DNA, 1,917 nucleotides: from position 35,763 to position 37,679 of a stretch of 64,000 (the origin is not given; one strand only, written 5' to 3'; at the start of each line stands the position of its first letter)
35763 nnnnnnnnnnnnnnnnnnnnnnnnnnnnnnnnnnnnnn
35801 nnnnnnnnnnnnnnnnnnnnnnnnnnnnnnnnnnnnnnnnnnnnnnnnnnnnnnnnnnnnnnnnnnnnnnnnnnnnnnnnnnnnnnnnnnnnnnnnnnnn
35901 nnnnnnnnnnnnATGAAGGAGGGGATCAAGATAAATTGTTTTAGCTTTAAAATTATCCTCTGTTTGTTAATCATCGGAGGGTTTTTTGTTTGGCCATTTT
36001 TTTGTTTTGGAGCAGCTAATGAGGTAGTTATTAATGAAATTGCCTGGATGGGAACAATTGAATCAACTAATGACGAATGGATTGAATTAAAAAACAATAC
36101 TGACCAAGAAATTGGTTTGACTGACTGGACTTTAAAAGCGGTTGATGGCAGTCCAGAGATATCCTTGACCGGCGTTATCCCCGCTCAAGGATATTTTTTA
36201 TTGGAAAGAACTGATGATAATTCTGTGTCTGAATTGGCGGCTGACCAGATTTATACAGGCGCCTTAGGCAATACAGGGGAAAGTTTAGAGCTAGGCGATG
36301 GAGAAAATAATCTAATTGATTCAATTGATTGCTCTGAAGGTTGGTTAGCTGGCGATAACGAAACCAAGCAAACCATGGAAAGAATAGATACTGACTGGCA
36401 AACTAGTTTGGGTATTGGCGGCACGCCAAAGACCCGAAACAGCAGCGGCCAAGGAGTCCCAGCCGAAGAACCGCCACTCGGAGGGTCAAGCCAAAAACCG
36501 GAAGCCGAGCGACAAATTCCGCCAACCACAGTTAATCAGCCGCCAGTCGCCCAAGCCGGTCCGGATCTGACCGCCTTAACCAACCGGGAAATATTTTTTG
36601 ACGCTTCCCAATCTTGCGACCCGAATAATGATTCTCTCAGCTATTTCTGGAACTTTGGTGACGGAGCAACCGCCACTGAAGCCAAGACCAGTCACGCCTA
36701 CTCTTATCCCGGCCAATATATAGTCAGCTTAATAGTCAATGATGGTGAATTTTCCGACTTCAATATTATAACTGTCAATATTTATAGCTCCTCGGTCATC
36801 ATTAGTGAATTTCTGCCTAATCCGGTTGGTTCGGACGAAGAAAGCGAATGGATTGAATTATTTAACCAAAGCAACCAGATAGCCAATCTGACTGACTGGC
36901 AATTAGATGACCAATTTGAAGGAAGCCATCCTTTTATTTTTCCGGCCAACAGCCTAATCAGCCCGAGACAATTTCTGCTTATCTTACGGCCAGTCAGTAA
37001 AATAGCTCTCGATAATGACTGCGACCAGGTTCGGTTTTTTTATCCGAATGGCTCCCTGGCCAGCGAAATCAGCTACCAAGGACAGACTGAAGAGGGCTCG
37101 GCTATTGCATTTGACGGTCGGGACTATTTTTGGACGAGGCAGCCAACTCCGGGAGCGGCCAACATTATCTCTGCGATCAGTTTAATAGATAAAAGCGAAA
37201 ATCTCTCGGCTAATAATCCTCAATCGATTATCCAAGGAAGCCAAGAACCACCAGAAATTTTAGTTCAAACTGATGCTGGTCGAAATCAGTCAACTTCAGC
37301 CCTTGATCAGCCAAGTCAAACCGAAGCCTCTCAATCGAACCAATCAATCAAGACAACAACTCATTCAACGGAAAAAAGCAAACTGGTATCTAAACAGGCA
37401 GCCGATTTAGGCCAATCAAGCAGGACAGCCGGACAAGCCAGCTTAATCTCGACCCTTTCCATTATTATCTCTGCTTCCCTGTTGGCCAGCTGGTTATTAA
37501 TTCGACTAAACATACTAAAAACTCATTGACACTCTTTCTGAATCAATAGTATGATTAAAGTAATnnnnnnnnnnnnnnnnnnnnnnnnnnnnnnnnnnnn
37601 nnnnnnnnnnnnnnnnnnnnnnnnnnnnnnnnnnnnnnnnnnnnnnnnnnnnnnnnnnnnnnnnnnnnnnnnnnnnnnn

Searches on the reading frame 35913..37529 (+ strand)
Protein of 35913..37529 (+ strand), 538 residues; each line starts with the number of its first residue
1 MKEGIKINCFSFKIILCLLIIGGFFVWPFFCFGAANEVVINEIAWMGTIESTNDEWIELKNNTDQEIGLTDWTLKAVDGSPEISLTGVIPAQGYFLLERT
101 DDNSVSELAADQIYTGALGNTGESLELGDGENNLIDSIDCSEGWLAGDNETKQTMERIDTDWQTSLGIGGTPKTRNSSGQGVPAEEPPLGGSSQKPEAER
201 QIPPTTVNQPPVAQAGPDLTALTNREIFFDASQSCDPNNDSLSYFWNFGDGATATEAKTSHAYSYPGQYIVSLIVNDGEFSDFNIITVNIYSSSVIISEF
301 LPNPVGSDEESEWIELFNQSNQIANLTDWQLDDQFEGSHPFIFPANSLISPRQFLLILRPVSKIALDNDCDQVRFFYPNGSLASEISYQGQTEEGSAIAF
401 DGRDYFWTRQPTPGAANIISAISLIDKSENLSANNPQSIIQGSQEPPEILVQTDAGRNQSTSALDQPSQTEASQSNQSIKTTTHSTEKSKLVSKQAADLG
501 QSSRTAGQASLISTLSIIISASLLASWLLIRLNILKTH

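Call 52: search_protein_families(library=pfam, proteins=[window:35913-37529:+], max_evalue=0.00001)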
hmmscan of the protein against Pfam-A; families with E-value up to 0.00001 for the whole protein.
window:35913-37529:+ (538 aa): 3 families
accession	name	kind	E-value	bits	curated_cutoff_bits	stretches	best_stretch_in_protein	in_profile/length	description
PF00932.25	LTD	-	3.3e-26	92.3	34.3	2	293-389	6-108/109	Lamin Tail Domain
PF18911.6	PKD_4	-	5.6e-21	74.8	27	1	208-279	1-72/85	PKD domain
PF00801.26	PKD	-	1.5e-07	31.7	23.5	1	223-278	13-68/80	PKD domain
